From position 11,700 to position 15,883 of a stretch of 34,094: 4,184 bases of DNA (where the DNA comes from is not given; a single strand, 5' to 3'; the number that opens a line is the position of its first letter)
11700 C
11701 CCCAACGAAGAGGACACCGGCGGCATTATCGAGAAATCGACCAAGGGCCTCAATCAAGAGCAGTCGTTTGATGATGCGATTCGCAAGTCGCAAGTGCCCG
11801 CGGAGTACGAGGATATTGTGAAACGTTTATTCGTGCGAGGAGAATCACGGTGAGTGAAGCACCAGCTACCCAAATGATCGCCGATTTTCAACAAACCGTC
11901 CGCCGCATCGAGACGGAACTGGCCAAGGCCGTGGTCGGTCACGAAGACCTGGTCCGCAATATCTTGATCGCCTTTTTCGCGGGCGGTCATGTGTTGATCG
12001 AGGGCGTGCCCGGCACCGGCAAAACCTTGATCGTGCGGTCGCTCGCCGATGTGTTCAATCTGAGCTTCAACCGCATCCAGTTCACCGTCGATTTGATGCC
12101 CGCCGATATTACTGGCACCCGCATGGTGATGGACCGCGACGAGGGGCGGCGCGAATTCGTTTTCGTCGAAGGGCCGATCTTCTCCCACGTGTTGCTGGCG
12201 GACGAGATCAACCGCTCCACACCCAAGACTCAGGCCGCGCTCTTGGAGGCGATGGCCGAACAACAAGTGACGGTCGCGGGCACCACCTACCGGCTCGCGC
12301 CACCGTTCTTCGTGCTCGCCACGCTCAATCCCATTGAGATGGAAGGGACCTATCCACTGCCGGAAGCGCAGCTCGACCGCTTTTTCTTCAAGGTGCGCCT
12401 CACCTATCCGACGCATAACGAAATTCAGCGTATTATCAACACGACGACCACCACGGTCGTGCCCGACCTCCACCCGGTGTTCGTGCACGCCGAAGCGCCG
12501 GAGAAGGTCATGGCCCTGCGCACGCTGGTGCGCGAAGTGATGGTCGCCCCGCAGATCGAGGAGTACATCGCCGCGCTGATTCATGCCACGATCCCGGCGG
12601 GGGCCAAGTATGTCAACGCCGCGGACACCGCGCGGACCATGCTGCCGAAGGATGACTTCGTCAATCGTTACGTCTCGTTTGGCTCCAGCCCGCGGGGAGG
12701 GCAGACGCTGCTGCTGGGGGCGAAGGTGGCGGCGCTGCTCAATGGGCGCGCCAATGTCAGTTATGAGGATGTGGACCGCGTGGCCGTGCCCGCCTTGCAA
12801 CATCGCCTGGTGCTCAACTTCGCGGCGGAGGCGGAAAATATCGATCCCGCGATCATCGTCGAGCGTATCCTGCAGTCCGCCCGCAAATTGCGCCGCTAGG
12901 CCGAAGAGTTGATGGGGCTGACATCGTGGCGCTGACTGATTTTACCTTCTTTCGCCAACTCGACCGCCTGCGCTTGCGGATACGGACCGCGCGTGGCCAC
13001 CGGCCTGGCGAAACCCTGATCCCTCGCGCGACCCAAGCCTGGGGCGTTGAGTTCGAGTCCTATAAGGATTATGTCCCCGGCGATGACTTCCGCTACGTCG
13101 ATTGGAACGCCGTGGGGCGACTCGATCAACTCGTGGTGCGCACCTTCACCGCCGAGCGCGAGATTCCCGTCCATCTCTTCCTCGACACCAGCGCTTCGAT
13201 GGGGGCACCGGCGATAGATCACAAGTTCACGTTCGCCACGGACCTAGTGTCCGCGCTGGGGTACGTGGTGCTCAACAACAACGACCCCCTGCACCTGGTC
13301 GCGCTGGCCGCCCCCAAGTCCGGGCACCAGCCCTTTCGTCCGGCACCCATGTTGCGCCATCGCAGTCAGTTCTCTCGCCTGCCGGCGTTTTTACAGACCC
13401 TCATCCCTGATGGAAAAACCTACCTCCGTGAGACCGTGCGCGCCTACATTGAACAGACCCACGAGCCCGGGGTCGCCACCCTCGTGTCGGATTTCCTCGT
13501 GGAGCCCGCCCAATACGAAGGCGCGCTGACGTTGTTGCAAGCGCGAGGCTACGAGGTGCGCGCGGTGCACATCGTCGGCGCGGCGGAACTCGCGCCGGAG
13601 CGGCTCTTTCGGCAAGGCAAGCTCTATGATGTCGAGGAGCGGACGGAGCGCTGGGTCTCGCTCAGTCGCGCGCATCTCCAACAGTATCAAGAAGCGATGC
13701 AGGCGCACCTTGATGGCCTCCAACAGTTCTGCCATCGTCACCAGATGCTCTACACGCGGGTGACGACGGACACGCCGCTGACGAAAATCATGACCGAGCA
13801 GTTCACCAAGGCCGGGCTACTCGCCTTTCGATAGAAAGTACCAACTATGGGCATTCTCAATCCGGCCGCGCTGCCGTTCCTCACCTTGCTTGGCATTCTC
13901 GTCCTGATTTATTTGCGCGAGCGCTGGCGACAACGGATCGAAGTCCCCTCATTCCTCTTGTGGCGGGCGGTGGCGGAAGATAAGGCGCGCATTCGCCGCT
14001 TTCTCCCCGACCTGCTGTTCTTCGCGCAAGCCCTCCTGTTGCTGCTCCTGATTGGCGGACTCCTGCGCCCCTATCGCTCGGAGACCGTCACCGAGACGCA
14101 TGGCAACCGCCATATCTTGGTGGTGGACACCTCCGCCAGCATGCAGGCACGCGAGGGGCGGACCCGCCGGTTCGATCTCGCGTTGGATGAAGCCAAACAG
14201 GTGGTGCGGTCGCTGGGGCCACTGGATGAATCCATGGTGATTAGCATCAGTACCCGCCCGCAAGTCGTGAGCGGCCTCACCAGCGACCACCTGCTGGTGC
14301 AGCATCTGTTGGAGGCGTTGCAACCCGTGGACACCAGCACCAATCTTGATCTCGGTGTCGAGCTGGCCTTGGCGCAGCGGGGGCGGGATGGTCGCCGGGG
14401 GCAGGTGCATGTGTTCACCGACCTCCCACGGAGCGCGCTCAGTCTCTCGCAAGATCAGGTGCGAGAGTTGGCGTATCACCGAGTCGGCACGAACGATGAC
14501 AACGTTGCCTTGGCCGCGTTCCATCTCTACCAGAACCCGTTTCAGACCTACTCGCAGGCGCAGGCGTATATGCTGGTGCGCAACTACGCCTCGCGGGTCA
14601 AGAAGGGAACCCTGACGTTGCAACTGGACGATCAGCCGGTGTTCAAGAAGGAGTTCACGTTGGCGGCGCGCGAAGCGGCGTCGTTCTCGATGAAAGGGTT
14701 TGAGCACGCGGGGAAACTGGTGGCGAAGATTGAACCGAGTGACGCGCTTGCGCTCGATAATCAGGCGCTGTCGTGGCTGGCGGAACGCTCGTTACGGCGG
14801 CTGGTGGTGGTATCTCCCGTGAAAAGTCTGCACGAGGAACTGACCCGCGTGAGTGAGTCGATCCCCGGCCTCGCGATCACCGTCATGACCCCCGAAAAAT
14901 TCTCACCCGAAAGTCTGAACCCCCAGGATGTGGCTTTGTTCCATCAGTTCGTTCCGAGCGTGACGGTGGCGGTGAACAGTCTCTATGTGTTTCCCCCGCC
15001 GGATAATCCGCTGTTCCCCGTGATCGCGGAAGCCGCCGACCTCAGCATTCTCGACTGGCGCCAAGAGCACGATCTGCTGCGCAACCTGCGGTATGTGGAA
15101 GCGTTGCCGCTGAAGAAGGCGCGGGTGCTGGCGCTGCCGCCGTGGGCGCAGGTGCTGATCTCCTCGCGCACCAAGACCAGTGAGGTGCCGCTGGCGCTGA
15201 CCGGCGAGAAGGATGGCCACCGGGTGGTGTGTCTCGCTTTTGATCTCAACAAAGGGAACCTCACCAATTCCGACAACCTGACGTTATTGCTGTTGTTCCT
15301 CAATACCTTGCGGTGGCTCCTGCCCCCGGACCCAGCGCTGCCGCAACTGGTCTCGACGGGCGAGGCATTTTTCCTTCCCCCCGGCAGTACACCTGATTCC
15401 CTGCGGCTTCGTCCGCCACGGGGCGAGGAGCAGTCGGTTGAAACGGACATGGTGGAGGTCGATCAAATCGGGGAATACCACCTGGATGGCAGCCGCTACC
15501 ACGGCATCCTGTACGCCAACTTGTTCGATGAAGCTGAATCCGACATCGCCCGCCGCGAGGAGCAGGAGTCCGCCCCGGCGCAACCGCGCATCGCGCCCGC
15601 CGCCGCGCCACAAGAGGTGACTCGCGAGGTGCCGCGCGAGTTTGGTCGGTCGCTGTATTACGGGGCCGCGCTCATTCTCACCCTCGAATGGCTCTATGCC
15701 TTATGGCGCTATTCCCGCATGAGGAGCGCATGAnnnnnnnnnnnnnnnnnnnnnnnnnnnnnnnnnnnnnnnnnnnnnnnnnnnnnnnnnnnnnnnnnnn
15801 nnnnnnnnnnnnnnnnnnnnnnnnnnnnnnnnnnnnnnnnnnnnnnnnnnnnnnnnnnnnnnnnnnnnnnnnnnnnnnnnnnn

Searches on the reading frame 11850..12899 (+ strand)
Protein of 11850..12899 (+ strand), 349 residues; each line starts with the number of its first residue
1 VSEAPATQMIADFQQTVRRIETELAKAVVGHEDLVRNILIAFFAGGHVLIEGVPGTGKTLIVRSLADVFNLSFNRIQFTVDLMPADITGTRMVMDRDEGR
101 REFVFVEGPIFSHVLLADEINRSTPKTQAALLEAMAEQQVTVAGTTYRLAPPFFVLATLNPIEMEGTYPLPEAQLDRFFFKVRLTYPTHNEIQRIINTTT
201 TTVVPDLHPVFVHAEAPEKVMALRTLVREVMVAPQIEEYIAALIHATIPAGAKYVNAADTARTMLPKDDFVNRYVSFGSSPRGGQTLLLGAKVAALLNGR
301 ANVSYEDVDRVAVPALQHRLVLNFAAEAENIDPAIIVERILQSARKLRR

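Call 70: search_protein_families(library=pfam, proteins=[window:11850-12899:+], max_evalue=0.00001)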
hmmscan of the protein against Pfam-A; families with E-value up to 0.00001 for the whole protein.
window:11850-12899:+ (349 aa): 6 families
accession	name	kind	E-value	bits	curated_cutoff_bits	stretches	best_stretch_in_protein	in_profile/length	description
PF07726.17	AAA_3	-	6.7e-60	201.2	27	1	47-179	1-130/131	ATPase family associated with various cellular activities (AAA)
PF17863.7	AAA_lid_2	-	8.1e-17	61.2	22.7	1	272-340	6-74/74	AAA lid domain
PF07728.20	AAA_5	-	2.5e-16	60.4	22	1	47-178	1-139/139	AAA domain (dynein-related subfamily)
PF20030.5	bpMoxR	-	2.9e-09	36.7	27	1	17-198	3-180/205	MoxR domain in the MoxR-vWA-beta-propeller ternary systems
PF00493.29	MCM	-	2.8e-08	33.6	23.3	1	10-163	8-175/224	MCM P-loop domain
PF00004.35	AAA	-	3.7e-07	31.1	21.2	1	48-150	1-99/131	ATPase family associated with various cellular activities (AAA)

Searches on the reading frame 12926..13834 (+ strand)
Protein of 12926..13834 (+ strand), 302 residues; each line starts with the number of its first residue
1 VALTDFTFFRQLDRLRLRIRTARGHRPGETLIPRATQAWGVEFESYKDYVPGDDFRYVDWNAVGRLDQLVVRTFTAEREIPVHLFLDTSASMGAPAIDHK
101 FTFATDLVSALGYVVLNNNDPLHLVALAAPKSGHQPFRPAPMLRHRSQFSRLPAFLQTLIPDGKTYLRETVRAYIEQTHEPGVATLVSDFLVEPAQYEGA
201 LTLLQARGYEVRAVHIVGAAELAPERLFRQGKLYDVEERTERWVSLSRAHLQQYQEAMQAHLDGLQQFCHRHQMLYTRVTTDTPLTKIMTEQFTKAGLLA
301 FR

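Call 70: search_protein_families(library=pfam, proteins=[window:12926-13834:+], max_evalue=0.00001)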
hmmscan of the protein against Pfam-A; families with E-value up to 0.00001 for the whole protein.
window:12926-13834:+ (302 aa): 1 family
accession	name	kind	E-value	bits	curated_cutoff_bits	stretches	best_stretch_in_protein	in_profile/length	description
PF01882.25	DUF58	-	4.1e-25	88.7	23.4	1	46-261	2-213/216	Protein of unknown function DUF58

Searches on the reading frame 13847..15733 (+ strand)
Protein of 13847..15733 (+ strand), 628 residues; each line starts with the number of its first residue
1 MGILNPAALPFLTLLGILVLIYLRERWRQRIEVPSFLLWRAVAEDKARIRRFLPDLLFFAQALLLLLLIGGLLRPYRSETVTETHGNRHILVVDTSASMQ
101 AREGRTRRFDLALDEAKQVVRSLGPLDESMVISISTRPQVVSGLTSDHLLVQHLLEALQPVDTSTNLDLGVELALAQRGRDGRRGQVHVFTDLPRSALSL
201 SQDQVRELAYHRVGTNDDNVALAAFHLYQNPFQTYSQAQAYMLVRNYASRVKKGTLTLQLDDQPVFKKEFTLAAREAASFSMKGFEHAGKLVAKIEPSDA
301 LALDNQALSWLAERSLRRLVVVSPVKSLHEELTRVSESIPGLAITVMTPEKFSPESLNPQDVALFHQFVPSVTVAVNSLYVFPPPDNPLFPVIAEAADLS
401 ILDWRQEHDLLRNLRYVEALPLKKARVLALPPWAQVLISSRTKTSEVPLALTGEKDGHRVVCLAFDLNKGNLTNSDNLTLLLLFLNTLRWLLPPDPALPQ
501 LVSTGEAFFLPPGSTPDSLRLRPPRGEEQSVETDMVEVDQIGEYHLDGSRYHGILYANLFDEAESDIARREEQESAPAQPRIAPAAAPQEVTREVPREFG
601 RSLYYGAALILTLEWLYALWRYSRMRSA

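Call 70: search_protein_families(library=pfam, proteins=[window:13847-15733:+], max_evalue=0.00001)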
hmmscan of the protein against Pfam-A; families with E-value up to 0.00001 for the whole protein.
window:13847-15733:+ (628 aa): 2 families
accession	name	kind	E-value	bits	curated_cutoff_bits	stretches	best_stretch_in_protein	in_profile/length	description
PF13519.12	VWA_2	-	1e-13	52.3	27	1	90-192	2-105/107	von Willebrand factor type A domain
PF07584.16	BatA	-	4.6e-08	33.8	25.9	1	1-75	1-77/77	Aerotolerance regulator N-terminal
